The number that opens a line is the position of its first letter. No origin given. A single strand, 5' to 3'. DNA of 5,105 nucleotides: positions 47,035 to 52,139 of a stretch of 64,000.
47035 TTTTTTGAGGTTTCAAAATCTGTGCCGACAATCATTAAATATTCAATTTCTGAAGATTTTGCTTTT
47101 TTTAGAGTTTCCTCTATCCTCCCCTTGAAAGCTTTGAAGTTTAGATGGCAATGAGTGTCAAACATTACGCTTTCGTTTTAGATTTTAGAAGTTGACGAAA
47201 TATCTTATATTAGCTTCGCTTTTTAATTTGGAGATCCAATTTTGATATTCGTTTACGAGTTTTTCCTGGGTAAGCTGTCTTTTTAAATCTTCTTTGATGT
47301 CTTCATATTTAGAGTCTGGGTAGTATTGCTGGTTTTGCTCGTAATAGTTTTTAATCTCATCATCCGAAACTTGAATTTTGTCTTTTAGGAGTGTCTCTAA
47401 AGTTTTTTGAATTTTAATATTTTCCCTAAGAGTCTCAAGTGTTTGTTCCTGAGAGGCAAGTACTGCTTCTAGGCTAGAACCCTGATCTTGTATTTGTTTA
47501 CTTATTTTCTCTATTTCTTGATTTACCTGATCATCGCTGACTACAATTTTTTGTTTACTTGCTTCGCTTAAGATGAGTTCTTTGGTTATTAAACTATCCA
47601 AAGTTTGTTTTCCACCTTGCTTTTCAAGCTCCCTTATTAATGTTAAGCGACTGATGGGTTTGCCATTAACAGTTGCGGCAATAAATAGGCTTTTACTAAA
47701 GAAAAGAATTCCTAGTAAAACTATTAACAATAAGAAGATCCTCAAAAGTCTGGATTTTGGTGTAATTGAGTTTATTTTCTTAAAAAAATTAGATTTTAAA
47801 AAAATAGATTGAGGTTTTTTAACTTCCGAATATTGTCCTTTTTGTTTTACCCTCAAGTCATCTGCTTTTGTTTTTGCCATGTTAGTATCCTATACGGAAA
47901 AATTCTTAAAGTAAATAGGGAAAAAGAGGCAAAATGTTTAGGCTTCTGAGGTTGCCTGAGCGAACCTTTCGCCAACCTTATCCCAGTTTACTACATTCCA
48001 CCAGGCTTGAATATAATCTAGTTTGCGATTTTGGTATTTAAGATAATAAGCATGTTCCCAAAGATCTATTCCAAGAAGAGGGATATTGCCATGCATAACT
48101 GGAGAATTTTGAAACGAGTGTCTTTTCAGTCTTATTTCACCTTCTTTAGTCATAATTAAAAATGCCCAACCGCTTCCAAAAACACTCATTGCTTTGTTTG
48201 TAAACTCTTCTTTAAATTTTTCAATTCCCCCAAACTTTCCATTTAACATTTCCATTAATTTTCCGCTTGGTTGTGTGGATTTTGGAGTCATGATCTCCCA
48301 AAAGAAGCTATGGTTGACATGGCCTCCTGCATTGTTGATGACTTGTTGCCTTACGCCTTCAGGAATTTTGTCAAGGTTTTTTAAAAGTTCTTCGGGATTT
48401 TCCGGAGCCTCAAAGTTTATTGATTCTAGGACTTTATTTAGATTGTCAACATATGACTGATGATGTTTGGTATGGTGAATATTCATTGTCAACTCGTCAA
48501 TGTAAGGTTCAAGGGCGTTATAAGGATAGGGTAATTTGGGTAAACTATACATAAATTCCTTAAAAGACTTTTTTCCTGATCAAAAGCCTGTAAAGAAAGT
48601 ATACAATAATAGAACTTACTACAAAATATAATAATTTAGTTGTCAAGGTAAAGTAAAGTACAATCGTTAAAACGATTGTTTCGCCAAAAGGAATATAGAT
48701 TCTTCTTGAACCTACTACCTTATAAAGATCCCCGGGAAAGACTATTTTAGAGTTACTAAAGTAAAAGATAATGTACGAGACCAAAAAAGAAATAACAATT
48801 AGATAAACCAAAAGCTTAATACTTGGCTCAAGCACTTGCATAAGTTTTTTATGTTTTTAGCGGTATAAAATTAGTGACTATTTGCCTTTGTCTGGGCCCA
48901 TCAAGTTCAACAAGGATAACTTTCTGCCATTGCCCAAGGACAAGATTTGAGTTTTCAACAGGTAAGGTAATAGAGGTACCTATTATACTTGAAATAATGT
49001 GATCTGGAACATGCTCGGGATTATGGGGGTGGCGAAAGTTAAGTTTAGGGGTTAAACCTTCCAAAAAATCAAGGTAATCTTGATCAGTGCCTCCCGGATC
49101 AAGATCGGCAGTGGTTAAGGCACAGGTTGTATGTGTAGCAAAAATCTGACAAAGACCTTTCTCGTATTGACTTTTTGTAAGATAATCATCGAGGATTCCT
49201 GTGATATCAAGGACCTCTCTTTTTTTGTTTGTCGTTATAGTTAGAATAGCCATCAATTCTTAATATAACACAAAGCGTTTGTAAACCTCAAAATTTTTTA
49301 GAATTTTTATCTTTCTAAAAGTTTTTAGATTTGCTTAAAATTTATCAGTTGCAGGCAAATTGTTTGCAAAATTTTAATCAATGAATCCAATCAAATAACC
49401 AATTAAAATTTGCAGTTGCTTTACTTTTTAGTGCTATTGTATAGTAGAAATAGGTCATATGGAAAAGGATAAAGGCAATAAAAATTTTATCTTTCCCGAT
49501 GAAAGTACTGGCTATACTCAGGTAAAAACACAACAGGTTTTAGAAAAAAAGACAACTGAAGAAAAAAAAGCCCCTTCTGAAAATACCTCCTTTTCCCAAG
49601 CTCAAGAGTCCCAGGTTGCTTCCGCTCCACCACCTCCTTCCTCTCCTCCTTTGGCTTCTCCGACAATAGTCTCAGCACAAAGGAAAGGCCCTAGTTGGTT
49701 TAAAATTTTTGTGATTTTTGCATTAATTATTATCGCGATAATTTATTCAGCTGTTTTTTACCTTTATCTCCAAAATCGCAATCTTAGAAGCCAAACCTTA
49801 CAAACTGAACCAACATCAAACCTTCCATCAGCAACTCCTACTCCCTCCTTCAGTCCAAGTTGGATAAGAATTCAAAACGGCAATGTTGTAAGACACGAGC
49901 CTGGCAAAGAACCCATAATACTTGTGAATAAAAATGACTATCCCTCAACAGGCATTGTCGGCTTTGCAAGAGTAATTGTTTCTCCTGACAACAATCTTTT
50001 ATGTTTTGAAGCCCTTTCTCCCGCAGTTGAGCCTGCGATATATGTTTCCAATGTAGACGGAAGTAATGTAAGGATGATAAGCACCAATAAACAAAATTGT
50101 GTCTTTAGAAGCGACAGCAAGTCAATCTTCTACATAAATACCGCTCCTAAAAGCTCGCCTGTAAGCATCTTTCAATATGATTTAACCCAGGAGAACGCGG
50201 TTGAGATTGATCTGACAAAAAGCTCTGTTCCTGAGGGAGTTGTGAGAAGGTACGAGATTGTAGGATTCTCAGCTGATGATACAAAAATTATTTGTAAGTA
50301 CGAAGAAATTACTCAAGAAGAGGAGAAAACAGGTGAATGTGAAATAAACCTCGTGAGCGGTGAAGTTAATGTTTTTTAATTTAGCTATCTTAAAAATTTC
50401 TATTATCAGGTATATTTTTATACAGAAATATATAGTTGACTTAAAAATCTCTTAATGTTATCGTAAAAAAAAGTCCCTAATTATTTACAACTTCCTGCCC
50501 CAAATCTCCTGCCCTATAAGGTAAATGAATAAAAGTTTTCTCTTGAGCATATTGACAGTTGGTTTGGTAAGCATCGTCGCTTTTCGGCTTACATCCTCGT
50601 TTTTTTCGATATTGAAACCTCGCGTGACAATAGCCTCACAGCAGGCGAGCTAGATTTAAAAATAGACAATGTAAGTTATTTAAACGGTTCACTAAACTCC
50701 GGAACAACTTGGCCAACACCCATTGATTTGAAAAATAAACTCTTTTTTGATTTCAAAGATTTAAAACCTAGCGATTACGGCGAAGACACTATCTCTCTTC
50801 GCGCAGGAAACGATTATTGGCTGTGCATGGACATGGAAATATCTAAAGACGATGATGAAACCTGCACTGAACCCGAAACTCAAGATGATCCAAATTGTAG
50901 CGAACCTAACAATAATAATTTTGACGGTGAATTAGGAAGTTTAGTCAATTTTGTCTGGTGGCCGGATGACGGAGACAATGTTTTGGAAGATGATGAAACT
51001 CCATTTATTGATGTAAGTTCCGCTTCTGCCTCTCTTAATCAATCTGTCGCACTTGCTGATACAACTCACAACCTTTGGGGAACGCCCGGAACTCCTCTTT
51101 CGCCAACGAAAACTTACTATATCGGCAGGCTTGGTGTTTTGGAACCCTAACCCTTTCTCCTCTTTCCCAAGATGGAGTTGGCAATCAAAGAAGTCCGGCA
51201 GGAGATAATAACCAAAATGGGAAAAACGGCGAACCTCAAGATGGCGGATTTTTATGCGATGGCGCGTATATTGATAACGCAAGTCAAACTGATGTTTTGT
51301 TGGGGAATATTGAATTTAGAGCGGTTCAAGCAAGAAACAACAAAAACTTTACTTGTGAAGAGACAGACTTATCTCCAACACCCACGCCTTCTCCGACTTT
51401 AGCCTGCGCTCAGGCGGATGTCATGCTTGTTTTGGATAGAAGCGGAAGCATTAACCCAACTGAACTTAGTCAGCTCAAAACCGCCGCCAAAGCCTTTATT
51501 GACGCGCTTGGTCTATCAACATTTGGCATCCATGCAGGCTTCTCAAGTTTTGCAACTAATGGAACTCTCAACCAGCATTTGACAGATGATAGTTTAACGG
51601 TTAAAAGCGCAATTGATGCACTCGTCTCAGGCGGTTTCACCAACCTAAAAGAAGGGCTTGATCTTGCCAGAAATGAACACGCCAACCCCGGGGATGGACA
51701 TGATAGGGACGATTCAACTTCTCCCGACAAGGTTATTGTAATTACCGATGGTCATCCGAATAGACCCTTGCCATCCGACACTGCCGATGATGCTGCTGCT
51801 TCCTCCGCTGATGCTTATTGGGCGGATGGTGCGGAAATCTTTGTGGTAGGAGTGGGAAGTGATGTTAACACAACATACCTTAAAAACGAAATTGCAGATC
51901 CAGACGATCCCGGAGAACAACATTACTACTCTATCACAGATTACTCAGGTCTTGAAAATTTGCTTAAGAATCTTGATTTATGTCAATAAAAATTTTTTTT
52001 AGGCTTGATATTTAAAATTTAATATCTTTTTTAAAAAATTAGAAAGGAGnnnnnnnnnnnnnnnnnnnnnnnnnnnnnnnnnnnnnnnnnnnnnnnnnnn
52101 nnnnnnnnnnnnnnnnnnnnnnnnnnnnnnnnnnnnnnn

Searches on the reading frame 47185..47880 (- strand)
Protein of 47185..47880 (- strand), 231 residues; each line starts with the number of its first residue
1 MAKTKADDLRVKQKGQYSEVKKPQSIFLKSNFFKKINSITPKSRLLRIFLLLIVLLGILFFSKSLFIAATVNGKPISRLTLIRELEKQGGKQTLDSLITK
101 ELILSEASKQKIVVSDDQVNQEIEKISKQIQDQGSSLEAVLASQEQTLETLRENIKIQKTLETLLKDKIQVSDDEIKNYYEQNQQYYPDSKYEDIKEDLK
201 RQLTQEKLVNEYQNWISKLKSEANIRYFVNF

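Call 78: search_protein_families(library=pfam, proteins=[window:47185-47880:-], max_evalue=0.0001)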
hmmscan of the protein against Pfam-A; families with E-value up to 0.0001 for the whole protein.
window:47185-47880:- (231 aa): 4 families
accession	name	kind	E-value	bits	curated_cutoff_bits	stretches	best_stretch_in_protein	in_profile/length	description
PF13624.11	SurA_N_3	-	2.1e-11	44.4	27.2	1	87-162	81-159/162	SurA-like N-terminal domain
PF13623.11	SurA_N_2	-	2.4e-06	27.9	28.5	1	87-131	83-126/145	SurA-like N-terminal domain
PF09312.16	SurA_N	-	6.3e-06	26.8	30.8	1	91-156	44-109/118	SurA N-terminal domain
PF05698.19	Trigger_C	-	7.4e-05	23.3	22.7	0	102-165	98-161/162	Bacterial trigger factor protein (TF) C-terminus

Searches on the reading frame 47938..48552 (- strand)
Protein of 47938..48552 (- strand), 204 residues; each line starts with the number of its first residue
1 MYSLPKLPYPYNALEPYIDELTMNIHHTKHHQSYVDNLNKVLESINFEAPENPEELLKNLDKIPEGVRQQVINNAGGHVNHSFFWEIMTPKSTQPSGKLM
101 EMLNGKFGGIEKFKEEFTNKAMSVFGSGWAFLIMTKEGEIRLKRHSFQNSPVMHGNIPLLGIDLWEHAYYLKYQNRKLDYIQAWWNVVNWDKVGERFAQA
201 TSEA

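Call 78: search_protein_families(library=pfam, proteins=[window:47938-48552:-], max_evalue=0.0001)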
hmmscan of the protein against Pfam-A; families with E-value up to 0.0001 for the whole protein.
window:47938-48552:- (204 aa): 2 families
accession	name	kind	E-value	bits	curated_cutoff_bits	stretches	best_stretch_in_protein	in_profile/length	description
PF02777.23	Sod_Fe_C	-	7.3e-38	129.2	20.9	1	95-196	1-102/102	Iron/manganese superoxide dismutases, C-terminal domain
PF00081.27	Sod_Fe_N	-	5.8e-30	104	27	1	2-88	2-81/82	Iron/manganese superoxide dismutases, alpha-hairpin domain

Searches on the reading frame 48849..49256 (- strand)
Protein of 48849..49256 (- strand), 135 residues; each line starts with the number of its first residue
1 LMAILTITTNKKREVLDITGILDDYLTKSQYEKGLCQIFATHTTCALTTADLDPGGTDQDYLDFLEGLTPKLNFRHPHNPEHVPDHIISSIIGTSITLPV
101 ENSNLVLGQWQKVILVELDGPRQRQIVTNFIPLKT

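Call 78: search_protein_families(library=pfam, proteins=[window:48849-49256:-], max_evalue=0.0001)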
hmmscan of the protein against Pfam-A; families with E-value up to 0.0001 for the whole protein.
window:48849-49256:- (135 aa): 1 family
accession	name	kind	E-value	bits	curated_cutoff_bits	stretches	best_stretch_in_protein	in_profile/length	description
PF01894.22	UPF0047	-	1.3e-29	103.1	27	1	17-129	1-116/117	Uncharacterised protein family UPF0047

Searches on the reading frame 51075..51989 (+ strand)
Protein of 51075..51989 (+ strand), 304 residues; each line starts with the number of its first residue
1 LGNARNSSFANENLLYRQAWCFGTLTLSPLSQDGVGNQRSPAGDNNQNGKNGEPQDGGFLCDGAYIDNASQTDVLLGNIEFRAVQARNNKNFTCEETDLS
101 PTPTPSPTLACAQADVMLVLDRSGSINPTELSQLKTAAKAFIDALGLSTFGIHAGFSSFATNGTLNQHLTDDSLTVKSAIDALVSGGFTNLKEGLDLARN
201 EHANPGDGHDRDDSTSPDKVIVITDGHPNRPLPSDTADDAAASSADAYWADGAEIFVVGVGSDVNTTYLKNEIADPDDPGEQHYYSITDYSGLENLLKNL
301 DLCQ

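Call 79: search_protein_families(library=pfam, proteins=[window:51075-51989:+], max_evalue=0.0001)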
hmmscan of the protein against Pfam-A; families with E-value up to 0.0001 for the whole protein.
window:51075-51989:+ (304 aa): 2 families
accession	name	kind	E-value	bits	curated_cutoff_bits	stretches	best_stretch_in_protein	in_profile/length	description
PF00092.34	VWA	-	9.6e-23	81.7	23.8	1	115-298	1-173/174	von Willebrand factor type A domain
PF13519.12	VWA_2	-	1.5e-10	42.1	27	1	116-227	1-107/107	von Willebrand factor type A domain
